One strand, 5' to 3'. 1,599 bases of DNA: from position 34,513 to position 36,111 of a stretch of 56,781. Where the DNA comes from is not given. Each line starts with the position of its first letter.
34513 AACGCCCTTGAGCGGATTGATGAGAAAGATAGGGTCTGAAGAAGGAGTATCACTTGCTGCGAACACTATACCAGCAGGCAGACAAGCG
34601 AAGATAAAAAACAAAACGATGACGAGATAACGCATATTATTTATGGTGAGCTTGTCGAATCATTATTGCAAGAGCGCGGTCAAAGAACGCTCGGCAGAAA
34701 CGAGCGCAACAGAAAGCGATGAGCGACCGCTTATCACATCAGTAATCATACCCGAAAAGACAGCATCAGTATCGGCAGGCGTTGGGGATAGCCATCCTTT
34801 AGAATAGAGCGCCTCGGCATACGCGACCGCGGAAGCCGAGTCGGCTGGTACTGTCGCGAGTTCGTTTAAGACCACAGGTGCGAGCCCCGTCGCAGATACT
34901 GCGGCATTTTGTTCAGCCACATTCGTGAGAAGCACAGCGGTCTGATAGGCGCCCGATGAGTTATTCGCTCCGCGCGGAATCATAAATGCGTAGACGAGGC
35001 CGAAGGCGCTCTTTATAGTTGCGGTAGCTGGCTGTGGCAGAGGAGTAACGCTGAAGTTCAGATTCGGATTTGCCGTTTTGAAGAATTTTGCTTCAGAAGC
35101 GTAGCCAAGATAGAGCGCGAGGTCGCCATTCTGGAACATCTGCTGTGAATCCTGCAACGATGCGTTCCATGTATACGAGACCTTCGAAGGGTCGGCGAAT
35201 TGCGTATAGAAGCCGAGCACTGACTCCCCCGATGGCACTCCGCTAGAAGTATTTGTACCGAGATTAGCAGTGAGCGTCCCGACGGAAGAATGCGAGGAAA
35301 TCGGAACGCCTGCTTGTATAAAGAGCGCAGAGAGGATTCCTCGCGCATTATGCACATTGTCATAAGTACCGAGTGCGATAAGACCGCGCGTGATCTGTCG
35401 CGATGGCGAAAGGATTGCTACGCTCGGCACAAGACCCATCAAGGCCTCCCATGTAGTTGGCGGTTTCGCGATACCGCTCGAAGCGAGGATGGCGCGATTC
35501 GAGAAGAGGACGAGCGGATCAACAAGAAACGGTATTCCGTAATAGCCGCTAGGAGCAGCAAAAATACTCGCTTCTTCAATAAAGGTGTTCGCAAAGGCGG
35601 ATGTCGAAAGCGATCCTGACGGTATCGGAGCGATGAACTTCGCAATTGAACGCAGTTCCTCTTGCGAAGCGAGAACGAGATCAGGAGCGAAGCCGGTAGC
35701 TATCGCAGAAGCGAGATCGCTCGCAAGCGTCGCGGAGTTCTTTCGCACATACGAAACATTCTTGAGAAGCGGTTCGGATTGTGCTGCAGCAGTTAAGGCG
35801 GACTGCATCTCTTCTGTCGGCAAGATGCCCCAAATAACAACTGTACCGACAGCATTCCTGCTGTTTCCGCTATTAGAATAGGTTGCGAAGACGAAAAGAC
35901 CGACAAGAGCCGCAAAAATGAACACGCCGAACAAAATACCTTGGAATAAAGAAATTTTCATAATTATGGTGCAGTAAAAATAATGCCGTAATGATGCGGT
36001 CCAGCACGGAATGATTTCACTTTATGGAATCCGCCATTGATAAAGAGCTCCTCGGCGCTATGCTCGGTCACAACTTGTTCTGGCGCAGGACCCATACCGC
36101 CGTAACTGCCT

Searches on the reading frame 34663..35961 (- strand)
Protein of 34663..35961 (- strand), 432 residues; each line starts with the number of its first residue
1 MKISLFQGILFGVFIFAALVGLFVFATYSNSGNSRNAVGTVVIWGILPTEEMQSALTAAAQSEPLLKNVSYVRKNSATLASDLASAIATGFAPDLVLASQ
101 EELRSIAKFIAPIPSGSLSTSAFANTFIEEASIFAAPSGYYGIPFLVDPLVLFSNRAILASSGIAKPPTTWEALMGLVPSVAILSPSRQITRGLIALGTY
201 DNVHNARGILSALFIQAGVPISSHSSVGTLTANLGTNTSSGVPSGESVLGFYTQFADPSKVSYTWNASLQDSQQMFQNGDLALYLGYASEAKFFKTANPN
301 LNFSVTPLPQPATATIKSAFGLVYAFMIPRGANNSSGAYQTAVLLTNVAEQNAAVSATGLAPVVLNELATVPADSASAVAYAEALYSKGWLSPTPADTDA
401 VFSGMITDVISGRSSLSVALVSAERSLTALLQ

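Call 74: search_protein_families(library=pfam, proteins=[window:34663-35961:-], max_evalue=0.00001)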
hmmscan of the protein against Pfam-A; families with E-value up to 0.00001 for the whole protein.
window:34663-35961:- (432 aa): 2 families
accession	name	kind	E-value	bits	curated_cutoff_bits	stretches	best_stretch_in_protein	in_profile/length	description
PF13416.11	SBP_bac_8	-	2.5e-19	70.6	27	1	69-369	14-267/279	Bacterial extracellular solute-binding protein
PF01547.30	SBP_bac_1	-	7.4e-16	59.5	26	1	68-340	25-295/307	Bacterial extracellular solute-binding protein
